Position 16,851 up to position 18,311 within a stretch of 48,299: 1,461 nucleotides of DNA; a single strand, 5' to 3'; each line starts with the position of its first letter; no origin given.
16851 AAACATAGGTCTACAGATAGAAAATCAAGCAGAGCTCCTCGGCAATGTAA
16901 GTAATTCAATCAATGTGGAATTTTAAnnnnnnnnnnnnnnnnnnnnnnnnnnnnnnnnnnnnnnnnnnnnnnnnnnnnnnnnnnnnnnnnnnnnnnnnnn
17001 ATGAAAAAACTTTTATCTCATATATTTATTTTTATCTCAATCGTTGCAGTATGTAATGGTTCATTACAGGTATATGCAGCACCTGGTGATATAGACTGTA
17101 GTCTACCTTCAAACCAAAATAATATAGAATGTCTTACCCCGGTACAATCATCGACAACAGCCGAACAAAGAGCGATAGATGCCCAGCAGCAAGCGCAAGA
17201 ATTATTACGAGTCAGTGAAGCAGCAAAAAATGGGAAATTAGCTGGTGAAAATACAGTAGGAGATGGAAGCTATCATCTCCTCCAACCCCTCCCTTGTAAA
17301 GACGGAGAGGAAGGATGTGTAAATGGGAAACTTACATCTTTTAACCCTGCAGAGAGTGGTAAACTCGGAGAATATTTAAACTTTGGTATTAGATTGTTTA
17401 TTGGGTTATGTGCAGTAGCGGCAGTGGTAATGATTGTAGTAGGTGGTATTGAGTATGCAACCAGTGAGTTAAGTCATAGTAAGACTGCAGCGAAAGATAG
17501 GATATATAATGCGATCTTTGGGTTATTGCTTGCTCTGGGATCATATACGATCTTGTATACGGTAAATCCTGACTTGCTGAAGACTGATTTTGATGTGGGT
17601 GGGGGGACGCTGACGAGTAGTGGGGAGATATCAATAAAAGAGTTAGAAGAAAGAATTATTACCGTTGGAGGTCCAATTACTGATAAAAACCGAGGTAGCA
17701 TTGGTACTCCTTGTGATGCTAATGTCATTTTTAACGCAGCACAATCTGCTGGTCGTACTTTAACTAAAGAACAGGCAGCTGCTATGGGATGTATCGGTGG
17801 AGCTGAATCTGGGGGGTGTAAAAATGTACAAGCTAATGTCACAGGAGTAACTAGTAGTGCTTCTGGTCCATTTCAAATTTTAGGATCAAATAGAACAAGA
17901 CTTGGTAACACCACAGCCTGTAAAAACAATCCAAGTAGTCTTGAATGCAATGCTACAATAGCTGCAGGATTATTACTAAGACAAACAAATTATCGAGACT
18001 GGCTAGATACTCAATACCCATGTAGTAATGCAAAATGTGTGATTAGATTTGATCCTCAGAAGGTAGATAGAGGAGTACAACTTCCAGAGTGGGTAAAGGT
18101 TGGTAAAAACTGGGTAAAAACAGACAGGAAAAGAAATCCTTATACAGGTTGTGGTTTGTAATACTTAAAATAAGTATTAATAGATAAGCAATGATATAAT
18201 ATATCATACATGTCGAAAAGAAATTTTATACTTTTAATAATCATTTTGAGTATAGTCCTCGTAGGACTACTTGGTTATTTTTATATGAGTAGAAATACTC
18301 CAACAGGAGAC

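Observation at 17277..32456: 336-bp near-identical inverted repeat inside two genes brackets the whole dnaA/oriC segment: a gene-conversion tract and a possible invertible, domain-swapping segment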

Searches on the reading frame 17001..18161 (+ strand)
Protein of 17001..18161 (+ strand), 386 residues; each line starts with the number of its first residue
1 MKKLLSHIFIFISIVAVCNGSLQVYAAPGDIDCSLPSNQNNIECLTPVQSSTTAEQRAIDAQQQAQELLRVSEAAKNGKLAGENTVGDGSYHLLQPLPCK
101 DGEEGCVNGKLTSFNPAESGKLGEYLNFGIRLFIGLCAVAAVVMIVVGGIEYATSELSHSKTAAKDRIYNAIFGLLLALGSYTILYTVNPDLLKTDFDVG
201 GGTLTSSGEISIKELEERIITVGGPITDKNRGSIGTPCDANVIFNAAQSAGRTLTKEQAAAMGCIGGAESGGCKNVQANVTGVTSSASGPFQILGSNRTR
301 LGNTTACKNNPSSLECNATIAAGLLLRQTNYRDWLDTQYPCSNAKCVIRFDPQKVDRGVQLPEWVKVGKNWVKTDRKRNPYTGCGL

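Call 5: search_protein_families(library=pfam, proteins=[window:17001-18161:+], max_evalue=0.01)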
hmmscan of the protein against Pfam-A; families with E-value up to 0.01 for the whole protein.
window:17001-18161:+ (386 aa): 1 family
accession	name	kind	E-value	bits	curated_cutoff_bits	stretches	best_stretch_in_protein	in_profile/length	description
PF18895.5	T4SS_pilin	-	2.9e-06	27.7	26.6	1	132-179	15-62/71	Type IV secretion system pilin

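Call 7: find_homologous_proteins(query=window:17001-18161:+)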
Query window:17001-18161:+ (386 aa): 77 proteins with E <= 0.001 among 8000 candidates.
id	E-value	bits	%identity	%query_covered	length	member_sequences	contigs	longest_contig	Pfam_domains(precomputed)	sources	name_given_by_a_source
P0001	1.3e-257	872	100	100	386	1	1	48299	PF18895.6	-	-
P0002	7.4e-136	471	60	95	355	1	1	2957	-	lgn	-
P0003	2.9e-86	308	57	69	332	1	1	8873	-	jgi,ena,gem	-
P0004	1.7e-72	263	89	36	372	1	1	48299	PF00877.26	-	-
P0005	1.2e-71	260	49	68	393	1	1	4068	PF18895.6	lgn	-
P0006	6.5e-66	241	55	61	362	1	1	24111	-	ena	-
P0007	1.1e-56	211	47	64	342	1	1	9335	-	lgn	-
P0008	1.5e-54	204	44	69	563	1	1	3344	PF18895.6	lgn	-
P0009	3.7e-48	183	51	48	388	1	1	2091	PF02557.23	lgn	-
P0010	4.2e-47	179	67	34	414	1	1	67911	PF18895.6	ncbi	-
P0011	5.3e-47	179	51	50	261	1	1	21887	-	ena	-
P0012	1.4e-43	168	56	42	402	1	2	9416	-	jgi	jgi:hypothetical protein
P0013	3.1e-43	166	63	35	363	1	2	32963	-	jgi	jgi:hypothetical protein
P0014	3.5e-41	160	56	38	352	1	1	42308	PF18895.6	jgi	jgi:hypothetical protein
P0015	8.4e-41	158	63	33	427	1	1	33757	-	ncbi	-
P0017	3.5e-37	146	56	35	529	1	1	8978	PF18895.6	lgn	-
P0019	1.0e-36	145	63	29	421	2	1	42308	PF18895.6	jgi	jgi:hypothetical protein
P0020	2.8e-36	143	62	28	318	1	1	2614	PF18895.6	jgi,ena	-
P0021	1.0e-35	142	62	28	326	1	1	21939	PF18895.6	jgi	-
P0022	3.6e-35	140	65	28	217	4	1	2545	PF18895.6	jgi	-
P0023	7.1e-35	139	64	28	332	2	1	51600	PF18895.6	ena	-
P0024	1.4e-33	135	42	45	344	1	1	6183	PF18895.6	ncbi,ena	-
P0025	3.5e-33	133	61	28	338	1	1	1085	PF18895.6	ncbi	-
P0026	4.4e-33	133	61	28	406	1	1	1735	PF02557.23,PF18895.6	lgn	-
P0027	4.8e-33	133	52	32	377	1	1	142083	PF02557.23,PF18895.6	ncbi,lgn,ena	-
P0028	5.4e-33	133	43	51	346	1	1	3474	PF18895.6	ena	-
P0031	1.6e-32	131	55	35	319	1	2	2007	PF00877.26,PF18895.6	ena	-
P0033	4.7e-32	130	62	28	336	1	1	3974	PF18895.6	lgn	-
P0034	4.9e-32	130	59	30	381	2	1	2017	PF18895.6,PF13406.12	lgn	-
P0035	1.1e-31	128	53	35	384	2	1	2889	PF18895.6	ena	-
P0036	1.3e-31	128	58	32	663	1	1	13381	PF18895.6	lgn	-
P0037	1.4e-31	128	62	28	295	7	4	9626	PF18895.6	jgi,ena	-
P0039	3.5e-30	123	56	31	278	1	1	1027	PF00877.26,PF18895.6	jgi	jgi:cell wall-associated NlpC family hydrolase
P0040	8.0e-30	122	41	50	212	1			PF18895.6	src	-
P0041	1.0e-29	122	39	51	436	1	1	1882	PF18895.6,PF13406.12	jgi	jgi:type IV secretory pathway VirB2 component (pilin)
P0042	1.1e-29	122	54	28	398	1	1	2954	PF02557.23,PF18895.6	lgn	-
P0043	7.1e-29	119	61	27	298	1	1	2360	PF18895.6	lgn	-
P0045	2.0e-28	118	55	28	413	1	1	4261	PF18895.6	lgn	-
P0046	5.7e-28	116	45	53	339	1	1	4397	PF18895.6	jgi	jgi:hypothetical protein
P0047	6.3e-28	116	40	52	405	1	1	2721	PF02557.23,PF18895.6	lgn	-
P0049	4.9e-27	113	49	36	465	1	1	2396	PF00877.26,PF18895.6,PF05382.20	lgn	-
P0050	2.5e-26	111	41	48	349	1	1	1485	PF18895.6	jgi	jgi:type IV secretory pathway VirB2 component (pilin)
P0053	6.4e-26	109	57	28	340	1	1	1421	PF18895.6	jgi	-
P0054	7.9e-26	109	41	53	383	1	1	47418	PF18895.6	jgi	jgi:type IV secretory pathway VirB2 component (pilin)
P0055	2.1e-25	108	56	28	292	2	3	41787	PF02557.23,PF18895.6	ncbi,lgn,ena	-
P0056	4.7e-25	107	55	29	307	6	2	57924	PF13539.12,PF18895.6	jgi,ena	-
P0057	1.1e-24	105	38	55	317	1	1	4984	PF18895.6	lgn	-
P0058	4.0e-24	103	54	29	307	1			PF13539.12,PF18895.6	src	-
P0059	4.1e-24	103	40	54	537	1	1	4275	PF18895.6,PF13406.12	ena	-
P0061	1.1e-23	102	51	28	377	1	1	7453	PF00877.26,PF18895.6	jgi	jgi:type IV secretory pathway VirB2 component (pilin)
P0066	1.3e-20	92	37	52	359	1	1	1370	PF02557.23,PF18895.6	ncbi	-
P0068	3.1e-20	91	63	21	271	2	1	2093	PF18895.6,PF03734.20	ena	-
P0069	4.9e-19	87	53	27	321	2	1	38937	PF18895.6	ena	-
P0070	6.0e-18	83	68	18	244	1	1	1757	PF00877.26,PF18895.6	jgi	jgi:cell wall-associated NlpC family hydrolase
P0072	1.3e-12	66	67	15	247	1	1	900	PF18895.6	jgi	jgi:hypothetical protein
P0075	4.8e-9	54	48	20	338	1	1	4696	PF18895.6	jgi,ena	-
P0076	5.2e-8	50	37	31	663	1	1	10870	PF18895.6,PF01510.31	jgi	jgi:hypothetical protein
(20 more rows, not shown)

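Call 10: find_encoding_contigs(protein=P0014, flank=10000, max_places=3)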
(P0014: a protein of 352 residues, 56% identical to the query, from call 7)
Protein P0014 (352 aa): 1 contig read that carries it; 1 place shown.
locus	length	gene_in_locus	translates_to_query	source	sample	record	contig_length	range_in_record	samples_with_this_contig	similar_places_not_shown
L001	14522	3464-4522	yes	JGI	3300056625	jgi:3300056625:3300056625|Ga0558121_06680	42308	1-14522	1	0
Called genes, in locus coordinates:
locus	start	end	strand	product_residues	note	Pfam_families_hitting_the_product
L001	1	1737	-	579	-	?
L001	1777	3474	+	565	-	PF05157:MshEN (weak), PF00437:T2SSE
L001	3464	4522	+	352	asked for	PF18895:T4SS_pilin (weak)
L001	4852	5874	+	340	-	PF05496:RuvB_N, PF00004:AAA, PF07728:AAA_5, PF17864:AAA_lid_4, PF05491:WHD_RuvB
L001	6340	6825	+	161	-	PF02075:RuvC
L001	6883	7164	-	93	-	-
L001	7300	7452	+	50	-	-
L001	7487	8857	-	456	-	PF00579:tRNA-synt_1b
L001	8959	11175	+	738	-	PF00912:Transgly, PF00905:Transpeptidase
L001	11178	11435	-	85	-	-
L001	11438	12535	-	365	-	PF00712:DNA_pol3_beta, PF02767:DNA_pol3_beta_2, PF02768:DNA_pol3_beta_3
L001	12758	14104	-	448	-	PF11638:DnaA_N, PF00308:Bac_DnaA, PF01695:IstB_IS21, PF00004:AAA (weak), PF01637:ATPase_2 (faint), PF03266:NTPase_1 (faint), PF13173:AAA_14, PF08299:Bac_DnaA_C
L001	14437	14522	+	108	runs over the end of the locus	PF00825:Ribonuclease_P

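Call 11: find_encoding_contigs(protein=P0019, flank=10000, max_places=3)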
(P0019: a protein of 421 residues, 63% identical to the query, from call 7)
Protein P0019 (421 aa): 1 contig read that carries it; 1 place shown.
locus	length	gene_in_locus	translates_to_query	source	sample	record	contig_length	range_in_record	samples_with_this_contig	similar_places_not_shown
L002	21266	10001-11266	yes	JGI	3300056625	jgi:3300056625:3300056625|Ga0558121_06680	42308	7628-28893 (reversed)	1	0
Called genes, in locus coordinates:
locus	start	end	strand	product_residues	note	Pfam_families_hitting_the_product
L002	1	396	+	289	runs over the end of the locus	-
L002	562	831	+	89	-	-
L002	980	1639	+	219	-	-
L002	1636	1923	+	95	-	-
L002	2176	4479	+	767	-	-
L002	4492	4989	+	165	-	-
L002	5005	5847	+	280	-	-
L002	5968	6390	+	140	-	PF12666:PrgI (weak)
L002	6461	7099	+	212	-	PF26593:TraC-like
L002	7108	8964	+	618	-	PF12846:AAA_10 (faint), PF19044:P-loop_TraG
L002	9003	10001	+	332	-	-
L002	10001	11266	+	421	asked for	PF18895:T4SS_pilin (weak)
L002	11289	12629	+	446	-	-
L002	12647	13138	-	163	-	PF01424:R3H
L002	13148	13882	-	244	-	PF02096:60KD_IMP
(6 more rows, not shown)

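Call 16: find_encoding_contigs(protein=P0006, flank=10000, max_places=3)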
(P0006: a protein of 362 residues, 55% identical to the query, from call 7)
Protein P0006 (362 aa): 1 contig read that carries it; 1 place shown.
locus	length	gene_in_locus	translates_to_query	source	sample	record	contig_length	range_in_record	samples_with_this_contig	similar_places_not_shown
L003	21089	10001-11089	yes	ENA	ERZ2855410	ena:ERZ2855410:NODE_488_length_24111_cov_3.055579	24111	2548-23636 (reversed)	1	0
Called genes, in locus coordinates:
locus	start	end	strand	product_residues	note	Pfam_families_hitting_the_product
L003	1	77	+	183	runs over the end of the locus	?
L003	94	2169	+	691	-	-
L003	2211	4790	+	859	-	-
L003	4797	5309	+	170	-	-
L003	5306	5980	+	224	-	-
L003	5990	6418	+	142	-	PF12666:PrgI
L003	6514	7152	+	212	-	PF26593:TraC-like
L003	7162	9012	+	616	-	PF19044:P-loop_TraG, PF01935:DUF87 (weak), PF12846:AAA_10 (weak)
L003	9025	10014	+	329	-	-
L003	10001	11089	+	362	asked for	-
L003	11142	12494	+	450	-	-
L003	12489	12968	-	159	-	PF01424:R3H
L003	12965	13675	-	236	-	PF02096:60KD_IMP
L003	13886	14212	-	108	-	PF00825:Ribonuclease_P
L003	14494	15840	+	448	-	PF11638:DnaA_N, PF00308:Bac_DnaA, PF00004:AAA (weak), PF01695:IstB_IS21 (weak), PF03266:NTPase_1 (faint), PF13173:AAA_14, PF08299:Bac_DnaA_C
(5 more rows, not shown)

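Call 17: find_encoding_contigs(protein=P0011, flank=10000, max_places=3)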
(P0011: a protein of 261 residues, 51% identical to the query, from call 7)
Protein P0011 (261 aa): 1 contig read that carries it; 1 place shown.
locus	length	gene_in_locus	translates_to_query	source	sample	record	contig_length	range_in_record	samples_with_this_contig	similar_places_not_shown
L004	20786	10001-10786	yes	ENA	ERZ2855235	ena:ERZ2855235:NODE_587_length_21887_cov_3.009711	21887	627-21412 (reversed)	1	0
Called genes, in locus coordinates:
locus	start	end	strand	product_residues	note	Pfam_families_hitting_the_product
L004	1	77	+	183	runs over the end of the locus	?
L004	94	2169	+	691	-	-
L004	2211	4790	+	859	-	-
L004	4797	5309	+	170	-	-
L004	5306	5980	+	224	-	-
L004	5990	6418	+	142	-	PF12666:PrgI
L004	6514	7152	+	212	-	PF26593:TraC-like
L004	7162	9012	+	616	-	PF19044:P-loop_TraG, PF01935:DUF87 (weak), PF12846:AAA_10 (weak)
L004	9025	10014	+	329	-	-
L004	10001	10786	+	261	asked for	-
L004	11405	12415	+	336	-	PF05496:RuvB_N, PF07728:AAA_5, PF00004:AAA, PF17864:AAA_lid_4, PF05491:WHD_RuvB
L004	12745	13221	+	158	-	PF02075:RuvC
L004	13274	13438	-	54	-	-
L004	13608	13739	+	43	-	-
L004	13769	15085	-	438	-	PF00579:tRNA-synt_1b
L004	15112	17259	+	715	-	PF00912:Transgly, PF00905:Transpeptidase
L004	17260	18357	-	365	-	PF00712:DNA_pol3_beta, PF02767:DNA_pol3_beta_2, PF02768:DNA_pol3_beta_3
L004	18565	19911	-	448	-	PF11638:DnaA_N, PF00308:Bac_DnaA, PF00004:AAA (weak), PF01695:IstB_IS21 (weak), PF03266:NTPase_1 (faint), PF13173:AAA_14, PF08299:Bac_DnaA_C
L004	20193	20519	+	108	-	PF00825:Ribonuclease_P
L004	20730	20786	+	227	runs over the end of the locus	?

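Call 27: find_encoding_contigs(protein=P0002, flank=10000, max_places=4)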
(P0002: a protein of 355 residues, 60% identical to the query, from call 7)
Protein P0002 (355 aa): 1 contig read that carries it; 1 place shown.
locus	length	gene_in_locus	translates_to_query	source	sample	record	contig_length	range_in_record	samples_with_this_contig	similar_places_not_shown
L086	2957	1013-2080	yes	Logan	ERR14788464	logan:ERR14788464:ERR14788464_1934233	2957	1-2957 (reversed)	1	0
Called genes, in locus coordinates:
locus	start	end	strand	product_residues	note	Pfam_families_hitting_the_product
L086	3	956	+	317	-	?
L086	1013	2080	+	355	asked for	-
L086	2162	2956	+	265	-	?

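Call 40: find_encoding_contigs(protein=P0012, flank=10000, max_places=4)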
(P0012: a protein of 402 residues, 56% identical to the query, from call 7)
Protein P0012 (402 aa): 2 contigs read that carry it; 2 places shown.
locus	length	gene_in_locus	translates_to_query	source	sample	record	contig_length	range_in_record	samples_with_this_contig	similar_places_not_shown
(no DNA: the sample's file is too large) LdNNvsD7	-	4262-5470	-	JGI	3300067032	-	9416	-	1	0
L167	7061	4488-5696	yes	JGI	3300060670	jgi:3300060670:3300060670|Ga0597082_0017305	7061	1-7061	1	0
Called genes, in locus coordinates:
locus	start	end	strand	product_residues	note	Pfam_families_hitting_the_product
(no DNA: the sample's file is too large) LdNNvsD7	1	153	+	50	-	?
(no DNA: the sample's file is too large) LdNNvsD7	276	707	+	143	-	PF12666:PrgI (weak)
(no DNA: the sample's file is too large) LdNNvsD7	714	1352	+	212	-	PF26593:TraC-like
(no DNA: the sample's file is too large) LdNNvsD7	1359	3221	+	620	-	PF19044:P-loop_TraG, PF12846:AAA_10 (faint)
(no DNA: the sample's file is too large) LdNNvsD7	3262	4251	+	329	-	-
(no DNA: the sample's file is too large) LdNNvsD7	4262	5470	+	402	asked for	-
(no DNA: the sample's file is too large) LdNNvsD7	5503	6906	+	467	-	-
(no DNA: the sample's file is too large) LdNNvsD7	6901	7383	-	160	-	PF01424:R3H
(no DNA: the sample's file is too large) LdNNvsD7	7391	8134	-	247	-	PF02096:60KD_IMP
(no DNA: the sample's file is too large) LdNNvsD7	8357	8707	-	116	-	PF00825:Ribonuclease_P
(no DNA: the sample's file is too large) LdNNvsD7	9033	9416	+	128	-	?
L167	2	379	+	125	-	?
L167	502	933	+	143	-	PF12666:PrgI (weak)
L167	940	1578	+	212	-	PF26593:TraC-like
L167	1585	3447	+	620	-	PF19044:P-loop_TraG, PF12846:AAA_10 (faint)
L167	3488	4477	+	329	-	-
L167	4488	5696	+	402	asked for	-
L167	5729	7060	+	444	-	?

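Call 41: find_encoding_contigs(protein=P0013, flank=10000, max_places=4)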
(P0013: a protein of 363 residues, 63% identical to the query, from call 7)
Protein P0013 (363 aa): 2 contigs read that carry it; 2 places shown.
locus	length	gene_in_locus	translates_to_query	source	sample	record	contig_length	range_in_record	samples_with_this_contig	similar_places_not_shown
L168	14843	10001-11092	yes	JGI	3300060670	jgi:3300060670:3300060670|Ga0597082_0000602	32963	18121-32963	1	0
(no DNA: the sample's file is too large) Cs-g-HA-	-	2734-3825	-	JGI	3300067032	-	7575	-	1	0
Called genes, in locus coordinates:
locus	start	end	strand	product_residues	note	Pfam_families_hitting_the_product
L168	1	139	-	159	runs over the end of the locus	PF10648:Gmad2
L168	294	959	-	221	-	PF13489:Methyltransf_23, PF03848:TehB, PF05175:MTS (weak), PF02353:CMAS (weak), PF13649:Methyltransf_25, PF13847:Methyltransf_31, PF08241:Methyltransf_11, PF08242:Methyltransf_12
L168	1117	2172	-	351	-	-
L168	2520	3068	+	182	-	PF03575:Peptidase_S51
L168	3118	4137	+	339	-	PF07508:Recombinase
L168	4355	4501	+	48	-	-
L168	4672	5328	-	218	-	-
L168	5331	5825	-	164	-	-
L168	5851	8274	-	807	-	PF02739:5_3_exonuc_N, PF01367:5_3_exonuc, PF00476:DNA_pol_A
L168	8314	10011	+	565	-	PF00437:T2SSE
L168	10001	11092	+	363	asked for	-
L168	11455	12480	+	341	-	PF01078:Mg_chelatase (faint), PF05496:RuvB_N, PF00004:AAA, PF07728:AAA_5, PF17864:AAA_lid_4, PF05491:WHD_RuvB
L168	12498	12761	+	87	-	PF01541:GIY-YIG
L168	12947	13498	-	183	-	-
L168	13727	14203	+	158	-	PF02075:RuvC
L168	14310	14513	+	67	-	-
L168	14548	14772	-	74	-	PF22421:SYY_C-terminal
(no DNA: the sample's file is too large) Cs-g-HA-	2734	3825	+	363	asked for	-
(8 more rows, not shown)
